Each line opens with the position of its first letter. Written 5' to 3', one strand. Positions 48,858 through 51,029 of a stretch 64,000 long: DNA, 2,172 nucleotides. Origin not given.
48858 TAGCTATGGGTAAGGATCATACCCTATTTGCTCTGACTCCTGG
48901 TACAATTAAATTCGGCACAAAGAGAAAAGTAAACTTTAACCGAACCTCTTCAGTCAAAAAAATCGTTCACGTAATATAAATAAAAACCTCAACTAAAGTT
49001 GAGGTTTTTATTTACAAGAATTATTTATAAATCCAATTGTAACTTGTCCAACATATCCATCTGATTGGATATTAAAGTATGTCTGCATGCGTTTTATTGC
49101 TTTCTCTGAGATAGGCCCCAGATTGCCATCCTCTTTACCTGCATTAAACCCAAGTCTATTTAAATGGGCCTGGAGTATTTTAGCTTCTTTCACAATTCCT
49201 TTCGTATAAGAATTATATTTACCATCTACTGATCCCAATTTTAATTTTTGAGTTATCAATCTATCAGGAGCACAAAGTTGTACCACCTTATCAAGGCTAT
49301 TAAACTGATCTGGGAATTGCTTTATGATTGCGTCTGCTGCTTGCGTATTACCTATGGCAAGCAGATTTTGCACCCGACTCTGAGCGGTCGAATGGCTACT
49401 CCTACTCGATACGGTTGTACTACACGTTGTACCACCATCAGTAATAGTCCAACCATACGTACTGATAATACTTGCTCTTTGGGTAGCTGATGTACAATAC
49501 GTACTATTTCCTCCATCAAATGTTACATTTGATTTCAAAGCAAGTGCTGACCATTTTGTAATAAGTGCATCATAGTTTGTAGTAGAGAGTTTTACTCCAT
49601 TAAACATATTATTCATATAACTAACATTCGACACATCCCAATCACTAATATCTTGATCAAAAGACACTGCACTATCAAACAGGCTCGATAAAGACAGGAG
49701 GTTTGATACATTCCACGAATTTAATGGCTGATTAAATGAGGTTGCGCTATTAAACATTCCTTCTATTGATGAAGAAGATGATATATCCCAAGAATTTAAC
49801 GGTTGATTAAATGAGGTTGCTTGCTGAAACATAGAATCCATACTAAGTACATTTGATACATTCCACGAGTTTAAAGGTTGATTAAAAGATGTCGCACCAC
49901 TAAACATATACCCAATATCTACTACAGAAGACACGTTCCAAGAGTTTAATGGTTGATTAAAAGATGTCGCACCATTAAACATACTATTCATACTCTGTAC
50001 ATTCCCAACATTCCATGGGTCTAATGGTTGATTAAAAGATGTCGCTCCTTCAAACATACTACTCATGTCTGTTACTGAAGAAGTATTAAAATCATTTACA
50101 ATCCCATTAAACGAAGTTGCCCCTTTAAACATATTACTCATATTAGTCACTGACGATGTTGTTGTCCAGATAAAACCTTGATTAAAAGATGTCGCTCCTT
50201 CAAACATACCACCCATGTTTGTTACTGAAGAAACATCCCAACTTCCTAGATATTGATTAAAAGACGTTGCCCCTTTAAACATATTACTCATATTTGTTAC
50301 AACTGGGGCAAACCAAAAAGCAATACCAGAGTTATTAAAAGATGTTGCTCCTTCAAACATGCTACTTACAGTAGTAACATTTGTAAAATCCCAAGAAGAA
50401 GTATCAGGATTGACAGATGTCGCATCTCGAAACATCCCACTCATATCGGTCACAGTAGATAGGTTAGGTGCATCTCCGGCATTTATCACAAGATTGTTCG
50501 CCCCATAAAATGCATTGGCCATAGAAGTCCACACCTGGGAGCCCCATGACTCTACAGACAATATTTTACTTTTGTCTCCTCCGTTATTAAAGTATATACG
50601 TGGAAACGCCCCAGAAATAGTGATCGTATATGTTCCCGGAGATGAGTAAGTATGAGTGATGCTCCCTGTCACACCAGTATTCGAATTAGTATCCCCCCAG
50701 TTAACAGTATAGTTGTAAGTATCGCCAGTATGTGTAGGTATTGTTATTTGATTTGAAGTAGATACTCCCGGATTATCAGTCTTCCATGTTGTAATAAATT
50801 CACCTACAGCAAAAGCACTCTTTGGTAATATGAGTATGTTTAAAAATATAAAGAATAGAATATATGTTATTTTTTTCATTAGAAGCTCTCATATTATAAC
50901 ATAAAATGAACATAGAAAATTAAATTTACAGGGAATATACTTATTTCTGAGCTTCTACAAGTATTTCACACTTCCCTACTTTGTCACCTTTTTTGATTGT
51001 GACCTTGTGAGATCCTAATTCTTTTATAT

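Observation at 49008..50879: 623-aa surface protein built from about 11 tandem 26-residue repeats with a peptidoglycan-binding anchor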

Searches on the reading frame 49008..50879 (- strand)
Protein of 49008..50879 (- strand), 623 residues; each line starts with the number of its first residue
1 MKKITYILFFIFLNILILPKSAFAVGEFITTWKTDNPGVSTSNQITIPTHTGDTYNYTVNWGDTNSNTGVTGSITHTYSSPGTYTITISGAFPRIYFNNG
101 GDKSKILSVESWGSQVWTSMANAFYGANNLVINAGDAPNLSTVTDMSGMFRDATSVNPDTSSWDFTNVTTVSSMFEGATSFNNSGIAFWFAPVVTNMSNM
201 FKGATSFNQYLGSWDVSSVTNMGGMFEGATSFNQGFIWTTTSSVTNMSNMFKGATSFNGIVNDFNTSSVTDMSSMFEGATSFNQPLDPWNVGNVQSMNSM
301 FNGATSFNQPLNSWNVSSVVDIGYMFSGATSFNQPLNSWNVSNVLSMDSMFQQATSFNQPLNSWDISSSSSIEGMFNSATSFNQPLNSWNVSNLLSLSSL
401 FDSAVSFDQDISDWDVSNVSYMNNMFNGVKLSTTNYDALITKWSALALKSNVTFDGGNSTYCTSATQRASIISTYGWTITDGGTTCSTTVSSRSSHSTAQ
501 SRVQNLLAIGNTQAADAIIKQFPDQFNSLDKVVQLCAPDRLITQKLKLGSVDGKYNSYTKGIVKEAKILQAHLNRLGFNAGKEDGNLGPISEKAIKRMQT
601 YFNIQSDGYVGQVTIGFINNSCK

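Call 3: search_protein_families(library=pfam, proteins=[window:49008-50879:-], max_evalue=1)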
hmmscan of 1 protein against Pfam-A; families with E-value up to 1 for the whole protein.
window:49008-50879:- (623 aa): 5 families
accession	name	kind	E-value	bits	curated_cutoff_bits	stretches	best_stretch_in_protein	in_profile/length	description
PF03382.20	DUF285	-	9.1e-119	390.5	25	5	241-337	22-118/120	Mycoplasma protein of unknown function, DUF285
PF01471.23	PG_binding_1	-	2e-13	50.8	23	1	566-615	5-54/57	Putative peptidoglycan binding domain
PF18911.6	PKD_4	-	0.0002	21.8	27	1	49-88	29-66/85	PKD domain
PF00801.26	PKD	-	0.00096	19.6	23.5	1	51-89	26-64/80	PKD domain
PF08823.16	PG_binding_2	-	0.28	11.9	21.1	1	565-600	17-52/74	Putative peptidoglycan binding domain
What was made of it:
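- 50514..50807 (-): N-terminal beta domain, aa 25-122. It is PKD-related (NWGD and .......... motifs) and leads into the first repeat. PKD 19.6 and PKD_4 21.8 bits, both sub-threshold, at aa 49-89 (call 3).
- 49011..49274 (-): C-terminal wall-binding module, aa 536-623: Cys536, a beta extension, a PG_binding_1 three-helix bundle and Cys622. PF01471 E=2e-13 (call 3).
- On BspA proper (Tannerella forsythia type, LRR_5 PF13306): No LRR family was reported by hmmscan, even at E<=1 (call 3).
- On PG_binding_1 (PF01471): 50.8 bits against 23, at aa 566-615, covering profile positions 5-54 of 57 (call 3).
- On PKD domain (PF00801 / PF18911): Only profile positions ~26-66 are matched (call 3).
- On Covalently or membrane-anchored surface proteins (LPXTG sortase substrates, T9SS CTD, lipoproteins): No Por_Secre_tail or Gram-positive anchor family was reported by Pfam (call 3).
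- Closest known: Tannerella forsythia BspA and the crystallised Bacteroides BspA-like LRR proteins. Different: No LRR_5 match was reported even at E<=1 (call 3).
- Checked: The C-terminus is a PG_binding_1 domain (call 3). The repeat signal is far beyond chance (DUF285 E=9e-119, call 3).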

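Call 4: search_protein_families(library=ncbifam, proteins=[window:49008-50879:-], max_evalue=1)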
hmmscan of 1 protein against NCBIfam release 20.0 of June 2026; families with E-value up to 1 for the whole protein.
window:49008-50879:- (623 aa): 8 families
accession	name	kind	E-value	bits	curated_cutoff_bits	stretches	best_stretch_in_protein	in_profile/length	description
NF045896.1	Mbov_0838_LP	exception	5.4e-62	210.2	500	4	238-319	292-372/433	Mbov_0838 family PARCEL repeat surface lipoprotein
TIGR02167.2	Liste_lipo_26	repeat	3e-09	36.4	30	6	200-223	1-25/26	PARCEL repeat-containing surface protein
NF004786.0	PRK06132.1-3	equivalog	3.7e-05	22.7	329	1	567-608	224-265/418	hypothetical protein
TIGR02869.1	spore_SleB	equivalog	0.0002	21.3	236.5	1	567-615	17-65/201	spore cortex-lytic enzyme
TIGR03979.1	His_Ser_Rich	equivalog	0.00081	19.4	121.65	1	470-611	71-179/190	His-Xaa-Ser repeat protein HxsA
NF007576.1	PRK10208.1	equivalog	0.024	14.7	85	0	325-353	17-45/97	acid-activated periplasmic chaperone HdeA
NF002720.0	PRK02561.1-4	exception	0.073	13.4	127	1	208-257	20-69/98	cytochrome b559 subunit beta, long form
NF052377.1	lmo1851_S41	exception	0.08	11.6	725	1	559-615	386-443/468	lmo1851 family serine protease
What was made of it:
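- On DUF285 (PF03382) / TIGR02167 repeat protein family: TIGR02167 scores 36.4 bits against 30, in 6 stretches (calls 3, 4).
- On Mycoplasma PARCEL surface lipoproteins (NF045896, Mbov_0838 family): 210.2 bits against the cutoff of 500 (call 4).
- Closest known: DUF285 / TIGR02167 / PARCEL repeat proteins. Different: It scores 210 bits against the cutoff of 500 for the Mbov_0838 lipoprotein family (call 4).
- Domains: DUF285 E=9e-119, PG_binding_1 E=2e-13 (call 3); TIGR02167 above its cutoff (call 4).
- Tried and rejected: No catalytic family was detected (calls 3, 4).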

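Call 7: search_solved_structures(query=window:49008-50879:-, max_evalue=1, show_alignments=2)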
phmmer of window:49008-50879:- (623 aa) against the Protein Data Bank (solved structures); distinct sequences matched with E-value up to 1: 4.
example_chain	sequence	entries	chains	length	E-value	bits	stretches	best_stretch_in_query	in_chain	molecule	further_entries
1dtd_A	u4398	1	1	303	0.14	14.1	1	95-160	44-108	CARBOXYPEPTIDASE A2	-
1aye_A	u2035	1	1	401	0.21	13.5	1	95-160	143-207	PROCARBOXYPEPTIDASE A2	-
7rum_A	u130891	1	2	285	0.3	13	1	564-620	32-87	Endolysin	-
4nso_A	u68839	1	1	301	0.54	12.1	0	560-603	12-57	Effector protein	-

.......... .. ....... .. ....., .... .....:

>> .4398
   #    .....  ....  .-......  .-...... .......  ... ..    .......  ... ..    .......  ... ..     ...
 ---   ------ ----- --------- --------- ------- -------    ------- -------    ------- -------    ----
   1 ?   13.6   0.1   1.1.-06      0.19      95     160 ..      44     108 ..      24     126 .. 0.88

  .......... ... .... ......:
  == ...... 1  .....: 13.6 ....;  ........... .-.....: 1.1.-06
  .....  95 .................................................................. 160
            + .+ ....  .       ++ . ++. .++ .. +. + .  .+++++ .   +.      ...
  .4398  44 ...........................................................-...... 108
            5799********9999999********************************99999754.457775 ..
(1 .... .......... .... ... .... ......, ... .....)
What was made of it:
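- On Leucine-rich-repeat (LRR) solenoid fold / 'BspA-like' in NCBI naming: No solved structure is a sequence relative (call 7).
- Tried and rejected: A sequence search of the PDB found no relative (best E=0.14, call 7).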

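Call 8: find_homologous_proteins(query=window:49008-50879:-, max_evalue=0.00001)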
Query window:49008-50879:- (623 aa): 6891 proteins with E <= 0.00001 among 8000 candidates; the best 120 are listed.
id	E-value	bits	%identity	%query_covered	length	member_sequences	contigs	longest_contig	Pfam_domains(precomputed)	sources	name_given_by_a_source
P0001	0.0e+0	1372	100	100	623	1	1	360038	PF03382.21,PF01471.24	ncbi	-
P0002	0.0e+0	1079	46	76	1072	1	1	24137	PF05589.18,PF03382.21,PF00801.27,PF18911.7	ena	-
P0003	6.2e-294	994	53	36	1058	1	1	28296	PF03382.21,PF00801.27,PF18911.7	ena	-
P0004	9.1e-286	967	53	49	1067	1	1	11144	PF03382.21,PF00801.27,PF18911.7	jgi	-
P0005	1.5e-275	934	40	55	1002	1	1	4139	PF03382.21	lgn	-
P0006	7.0e-261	885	52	38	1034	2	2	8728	PF03382.21,PF00801.27,PF18962.8,PF18911.7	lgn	-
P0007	7.1e-255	865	45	77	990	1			PF03382.21,PF00801.27,PF18911.7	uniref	uniref:BspA family leucine-rich repeat surface protein n=1 Tax=Muricauda brasiliensis TaxID=2162892 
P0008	7.1e-255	865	47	74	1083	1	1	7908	PF03382.21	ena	-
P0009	1.4e-253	861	50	76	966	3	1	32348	PF03382.21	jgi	jgi:surface protein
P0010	1.6e-253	861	42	78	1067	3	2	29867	PF03382.21,PF00801.27,PF18911.7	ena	-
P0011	8.4e-249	845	46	80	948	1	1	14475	PF03382.21,PF00801.27,PF18962.8,PF18911.7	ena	-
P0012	7.3e-247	839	48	51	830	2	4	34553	PF03382.21,PF18962.8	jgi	-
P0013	6.7e-246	836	41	75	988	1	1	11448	PF03382.21,PF18962.8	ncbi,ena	-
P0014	9.4e-246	835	44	91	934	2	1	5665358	PF03382.21,PF00801.27,PF18962.8,PF18911.7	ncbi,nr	ncbi:BspA family leucine-rich repeat surface protein [Flavivirga eckloniae]|nr:BspA family leucine-r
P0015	9.6e-242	822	47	74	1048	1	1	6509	PF03382.21,PF00801.27,PF18911.7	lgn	-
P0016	1.5e-240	818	42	95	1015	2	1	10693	PF03382.21,PF00801.27,PF01471.24,PF18911.7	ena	-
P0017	2.0e-240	818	46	78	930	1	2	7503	PF03382.21,PF00801.27,PF18962.8,PF18911.7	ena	-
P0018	5.4e-237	806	35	73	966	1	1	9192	PF05589.18,PF03382.21,PF00801.27,PF18911.7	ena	-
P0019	1.3e-235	802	40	77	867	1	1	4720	PF03382.21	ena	-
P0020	2.5e-235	801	41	64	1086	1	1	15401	PF03382.21,PF00801.27,PF18911.7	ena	-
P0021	1.2e-232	792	44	48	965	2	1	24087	PF03382.21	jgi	jgi:surface protein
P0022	9.7e-232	789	50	42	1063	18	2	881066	PF03382.21,PF00801.27,PF18962.8,PF18911.7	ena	-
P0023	9.7e-231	786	45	72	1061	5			PF03382.21,PF00801.27,PF18962.8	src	-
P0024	1.5e-229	782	46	74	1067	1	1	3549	PF03382.21,PF16640.12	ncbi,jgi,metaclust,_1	metaclust:\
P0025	1.6e-228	778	45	72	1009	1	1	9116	PF03382.21,PF00801.27,PF18911.7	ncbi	-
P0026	4.4e-227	774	42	73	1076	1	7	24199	PF03382.21,PF00801.27,PF18962.8,PF18911.7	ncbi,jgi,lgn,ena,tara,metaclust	tara:strand:+ start:5074 stop:8304 length:3231 start_codon:yes stop_codon:yes gene_type:complete|met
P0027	8.2e-227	773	39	81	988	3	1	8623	PF03382.21,PF18962.8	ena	-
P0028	1.6e-226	772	37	74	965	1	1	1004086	PF03382.21,PF00801.27,PF18962.8,PF17829.8,PF18911.7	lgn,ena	-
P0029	1.2e-225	769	46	74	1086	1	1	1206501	PF03382.21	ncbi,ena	-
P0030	1.2e-225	769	45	73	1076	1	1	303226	PF03382.21,PF00801.27,PF18962.8,PF18911.7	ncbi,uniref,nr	ncbi:BspA family leucine-rich repeat surface protein [Muricauda sp. JGD-17]|uniref:BspA family leuci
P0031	9.8e-223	759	42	78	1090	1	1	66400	PF03382.21,PF18911.7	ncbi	-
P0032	2.1e-222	758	43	74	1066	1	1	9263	PF03382.21,PF00801.27,PF18962.8,PF18911.7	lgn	-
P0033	2.1e-222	758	41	78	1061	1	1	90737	PF03382.21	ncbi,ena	-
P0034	7.0e-221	753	45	73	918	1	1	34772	PF05589.18,PF03382.21,PF16403.12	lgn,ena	-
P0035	7.7e-219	746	39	78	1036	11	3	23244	PF03382.21,PF18962.8,PF18911.7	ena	-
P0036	1.8e-218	745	48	74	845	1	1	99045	PF02412.24,PF03382.21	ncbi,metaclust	ncbi:surface protein, partial [Maribacter orientalis]|metaclust:status=active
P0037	3.0e-218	745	49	57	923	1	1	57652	PF03382.21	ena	-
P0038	3.2e-218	744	41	78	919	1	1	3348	PF03382.21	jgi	jgi:surface protein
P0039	7.3e-218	743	48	99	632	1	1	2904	PF03382.21,PF01471.24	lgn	-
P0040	2.0e-217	742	44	56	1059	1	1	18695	PF03382.21,PF18962.8,PF24595.2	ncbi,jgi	-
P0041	4.2e-217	741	36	75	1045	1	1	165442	PF03382.21,PF00801.27,PF18962.8,PF18911.7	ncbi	ncbi:MAG: hypothetical protein RhofKO_02480 [Rhodothermales bacterium]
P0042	1.5e-216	739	42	74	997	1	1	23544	PF03382.21,PF00801.27,PF18911.7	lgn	-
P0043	4.0e-216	737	43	74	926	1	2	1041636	PF03382.21,PF00801.27,PF18962.8,PF18911.7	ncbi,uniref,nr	ncbi:BspA family leucine-rich repeat surface protein [Flavivirga jejuensis]|uniref:BspA family leuci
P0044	4.8e-215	734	43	49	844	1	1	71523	PF03382.21,PF00801.27,PF18911.7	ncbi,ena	-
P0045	1.1e-214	733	51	60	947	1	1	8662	PF03382.21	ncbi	ncbi:MAG: BspA family leucine-rich repeat surface protein [Candidatus Thorarchaeota archaeon]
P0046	4.3e-214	731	46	73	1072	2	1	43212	PF05589.18,PF03382.21,PF00801.27,PF18911.7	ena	-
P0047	4.4e-214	731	43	74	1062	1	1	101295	PF03382.21,PF13585.13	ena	-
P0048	2.4e-212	725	44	45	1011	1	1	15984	PF03382.21,PF00801.27,PF18911.7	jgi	jgi:surface protein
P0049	5.0e-211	721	42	76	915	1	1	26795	PF03382.21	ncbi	-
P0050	7.8e-211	720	47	75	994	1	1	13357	PF03382.21,PF13585.13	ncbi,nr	ncbi:MAG: BspA family leucine-rich repeat surface protein [Flavobacteriaceae bacterium]|nr:BspA fami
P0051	4.6e-210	717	52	79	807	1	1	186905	PF03382.21,PF18962.8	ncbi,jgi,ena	-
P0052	6.0e-209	714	53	46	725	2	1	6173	PF03382.21,PF00801.27,PF18911.7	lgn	-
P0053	6.4e-209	714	34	79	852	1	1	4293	PF03382.21,PF00801.27,PF18911.7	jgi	jgi:surface protein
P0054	9.6e-209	713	40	75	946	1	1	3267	PF03382.21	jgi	jgi:surface protein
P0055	2.2e-208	712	43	74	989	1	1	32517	PF03382.21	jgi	jgi:surface protein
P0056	3.2e-208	711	49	64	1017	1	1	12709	PF05589.18,PF03382.21,PF00801.27,PF12218.15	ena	-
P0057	6.1e-208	710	51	78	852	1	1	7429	PF03382.21,PF18962.8,PF18911.7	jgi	-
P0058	7.1e-208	710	34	76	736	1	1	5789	PF03382.21,PF00801.27,PF18911.7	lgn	-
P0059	3.1e-207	708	43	64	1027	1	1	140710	PF03382.21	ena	-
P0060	5.0e-207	707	36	74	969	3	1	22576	PF03382.21,PF00801.27,PF18911.7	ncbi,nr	ncbi:MAG: BspA family leucine-rich repeat surface protein, partial [Balneolaceae bacterium]|nr:BspA 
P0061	7.0e-207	707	41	78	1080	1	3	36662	PF05589.18,PF03382.21,PF19077.7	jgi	jgi:surface protein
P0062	1.0e-206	706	45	58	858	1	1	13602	PF05589.18,PF03382.21,PF00801.27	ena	-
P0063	1.5e-206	706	43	74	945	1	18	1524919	PF03382.21,PF18962.8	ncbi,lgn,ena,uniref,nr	ncbi:BspA family leucine-rich repeat surface protein [Psychroserpens sp.]|uniref:BspA family leucine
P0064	3.7e-206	705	47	67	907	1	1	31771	PF03382.21,PF18962.8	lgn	-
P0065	3.7e-206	705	47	64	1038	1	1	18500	PF03382.21,PF00801.27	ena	-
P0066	7.8e-206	704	40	73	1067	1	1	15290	PF03382.21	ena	-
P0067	2.0e-205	702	46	74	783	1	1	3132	PF03382.21,PF18962.8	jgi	-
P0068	2.4e-205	702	40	73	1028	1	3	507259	PF03382.21,PF00801.27,PF18962.8,PF18911.7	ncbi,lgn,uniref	ncbi:BspA family leucine-rich repeat surface protein [Muricauda sp. NFXS6]|uniref:BspA family leucin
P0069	1.3e-204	700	43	78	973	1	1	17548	PF03382.21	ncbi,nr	ncbi:MAG: DUF285 domain-containing protein [Saprospiraceae bacterium]|nr:DUF285 domain-containing pr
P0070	1.5e-204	699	49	74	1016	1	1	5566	PF03382.21,PF18962.8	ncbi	-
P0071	3.0e-204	698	56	32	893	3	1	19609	PF03382.21,PF07423.17,PF20009.5,PF18911.7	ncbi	-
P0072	4.4e-204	698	49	60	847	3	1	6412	PF03382.21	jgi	-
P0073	2.5e-203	695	35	85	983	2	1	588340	PF03382.21,PF00801.27,PF18962.8,PF18911.7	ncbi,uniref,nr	ncbi:BspA family leucine-rich repeat surface protein [Winogradskyella flava]|uniref:BspA family leuc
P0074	3.1e-203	695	34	76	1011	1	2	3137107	PF03382.21,PF00801.27,PF18911.7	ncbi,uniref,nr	ncbi:BspA family leucine-rich repeat surface protein [Simiduia curdlanivorans]|uniref:BspA family le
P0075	7.6e-203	694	52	47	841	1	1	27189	PF03382.21,PF00801.27,PF18911.7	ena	-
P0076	1.0e-202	693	47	68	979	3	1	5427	PF03382.21,PF18962.8,PF18911.7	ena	-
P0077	2.0e-202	692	40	77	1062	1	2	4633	PF03382.21,PF18962.8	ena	-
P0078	2.1e-202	692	44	75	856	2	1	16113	PF03382.21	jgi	-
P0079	3.0e-202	692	46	79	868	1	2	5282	PF03382.21,PF18998.7,PF01471.24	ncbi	-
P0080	1.1e-201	690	39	81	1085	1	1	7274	PF03382.21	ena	-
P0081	3.2e-201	688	41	78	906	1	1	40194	PF03382.21,PF18962.8,PF25696.2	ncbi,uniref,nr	ncbi:BspA family leucine-rich repeat surface protein [Gelidibacter sp.]|uniref:BspA family leucine-r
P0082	4.9e-201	688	46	74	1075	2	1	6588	PF03382.21,PF00801.27,PF13585.13,PF18911.7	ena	-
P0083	7.5e-201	687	44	74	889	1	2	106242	PF03382.21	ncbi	-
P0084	6.6e-200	684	50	50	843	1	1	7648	PF03382.21,PF18962.8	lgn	-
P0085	1.0e-199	683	46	74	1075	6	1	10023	PF03382.21,PF00801.27,PF13585.13,PF18911.7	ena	-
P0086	1.3e-199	683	46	74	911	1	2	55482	PF03382.21,PF18962.8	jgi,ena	-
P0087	3.5e-199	682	46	79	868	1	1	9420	PF03382.21,PF18998.7,PF01471.24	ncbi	-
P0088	3.8e-198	678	43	73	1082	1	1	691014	PF03382.21,PF00801.27,PF18962.8,PF18911.7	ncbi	-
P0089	4.7e-198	678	40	77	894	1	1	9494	PF03382.21,PF18962.8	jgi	jgi:surface protein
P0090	5.7e-198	678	45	71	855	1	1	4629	PF03382.21,PF27953.1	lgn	-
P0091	8.6e-197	674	37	69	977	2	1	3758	PF03382.21,PF00801.27,PF18911.7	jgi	-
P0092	8.2e-196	670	45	78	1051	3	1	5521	PF03382.21,PF00801.27,PF18962.8,PF18911.7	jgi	jgi:surface protein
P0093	4.7e-195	668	51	53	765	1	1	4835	PF03382.21,PF18962.8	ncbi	-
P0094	1.1e-194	667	46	54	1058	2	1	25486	PF03382.21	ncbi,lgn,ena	-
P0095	1.3e-194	666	46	67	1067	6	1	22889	PF03382.21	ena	-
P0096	3.3e-194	665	46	67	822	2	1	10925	PF03382.21,PF18962.8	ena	-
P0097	3.7e-194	665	44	63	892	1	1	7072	PF03382.21,PF18962.8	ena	-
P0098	2.6e-193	662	37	74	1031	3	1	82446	PF03382.21,PF13205.13,PF18962.8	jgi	-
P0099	3.1e-193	662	48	73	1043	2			PF03382.21,PF18962.8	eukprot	eukprot:TRINITY_DN6308_c0_g4_i2.p1 TRINITY_DN6308_c0_g4~~TRINITY_DN6308_c0_g4_i2.p1 ORF type:complet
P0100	1.1e-192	660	44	73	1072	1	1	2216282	PF03382.21,PF00801.27,PF18962.8,PF18911.7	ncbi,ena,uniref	ncbi:BspA family leucine-rich repeat surface protein [Flagellimonas sp.]|uniref:BspA family leucine-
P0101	1.6e-192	660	40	78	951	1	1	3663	PF03382.21,PF18962.8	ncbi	-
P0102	6.0e-192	658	34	74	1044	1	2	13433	PF03382.21,PF00196.26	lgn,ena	-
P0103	7.0e-192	657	46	80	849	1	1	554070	PF03382.21,PF00801.27,PF18962.8,PF18911.7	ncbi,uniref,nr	ncbi:BspA family leucine-rich repeat surface protein [Flavivirga aquimarina]|uniref:BspA family leuc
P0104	1.1e-191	657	41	74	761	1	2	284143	PF03382.21,PF01833.31,PF00028.24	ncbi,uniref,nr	ncbi:BspA family leucine-rich repeat surface protein [Fulvivirga sp. M361]|uniref:BspA family leucin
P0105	1.3e-191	657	41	79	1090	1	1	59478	PF23237.2,PF03382.21,PF02494.23,PF18962.8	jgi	jgi:surface protein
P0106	3.0e-191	655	51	64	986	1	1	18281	PF03382.21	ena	-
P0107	6.5e-191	654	48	47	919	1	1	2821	PF03382.21,PF00801.27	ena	-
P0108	3.9e-190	652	46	68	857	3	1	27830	PF03382.21,PF00395.26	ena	-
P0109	6.3e-190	651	47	65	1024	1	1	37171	PF03382.21,PF18911.7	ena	-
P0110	1.4e-189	650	38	73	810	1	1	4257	PF03382.21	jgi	jgi:surface protein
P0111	9.9e-189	647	40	73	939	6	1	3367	PF03382.21,PF18962.8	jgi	-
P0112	2.0e-188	646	46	75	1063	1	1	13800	PF03382.21,PF18911.7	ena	-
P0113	8.2e-188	644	42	78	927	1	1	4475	PF03382.21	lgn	-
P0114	1.3e-187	643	48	63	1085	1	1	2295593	PF03382.21,PF00801.27,PF18663.9,PF17210.10,PF18911.7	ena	-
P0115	1.5e-187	643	43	66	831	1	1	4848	PF05589.18,PF26780.1,PF03382.21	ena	-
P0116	2.1e-187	643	45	78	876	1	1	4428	PF03382.21,PF00801.27,PF18962.8,PF18911.7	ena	-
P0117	4.2e-187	642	49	55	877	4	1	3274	PF03382.21,PF00801.27,PF18962.8,PF18911.7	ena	-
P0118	9.1e-187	641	38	74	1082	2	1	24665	PF03382.21,PF18962.8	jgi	jgi:surface protein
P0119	1.7e-186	640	37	69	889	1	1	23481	PF03382.21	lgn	-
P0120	4.2e-186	638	45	75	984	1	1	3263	PF03382.21,PF18962.8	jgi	jgi:surface protein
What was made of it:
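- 49008..50879 (-): Coding sequence, 623 aa plus stop. An identical protein exists in an NCBI assembly on a 360-kb contig (P0001, call 8).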

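Call 9: list_cluster_members(proteins=[P0001, P0039, P0016, P0079, P0087])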
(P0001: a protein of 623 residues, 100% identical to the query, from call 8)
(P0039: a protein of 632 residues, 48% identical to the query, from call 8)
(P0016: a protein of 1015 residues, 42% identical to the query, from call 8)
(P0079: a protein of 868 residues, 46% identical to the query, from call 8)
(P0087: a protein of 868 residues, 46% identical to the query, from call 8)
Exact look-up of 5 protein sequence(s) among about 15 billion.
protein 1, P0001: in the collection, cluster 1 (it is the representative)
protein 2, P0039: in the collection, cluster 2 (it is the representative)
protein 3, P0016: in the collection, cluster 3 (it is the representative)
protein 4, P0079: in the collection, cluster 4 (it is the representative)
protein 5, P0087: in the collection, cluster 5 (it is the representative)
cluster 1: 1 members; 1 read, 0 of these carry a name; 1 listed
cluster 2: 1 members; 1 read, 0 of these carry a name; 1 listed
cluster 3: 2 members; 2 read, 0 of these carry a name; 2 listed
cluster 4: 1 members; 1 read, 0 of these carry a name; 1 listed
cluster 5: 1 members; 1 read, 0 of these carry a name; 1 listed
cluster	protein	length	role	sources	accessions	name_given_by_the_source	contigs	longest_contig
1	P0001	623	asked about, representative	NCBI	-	-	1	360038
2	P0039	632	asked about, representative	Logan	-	-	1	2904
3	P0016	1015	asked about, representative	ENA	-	-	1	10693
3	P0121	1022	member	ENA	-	-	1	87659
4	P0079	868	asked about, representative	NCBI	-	-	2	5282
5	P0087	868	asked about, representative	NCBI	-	-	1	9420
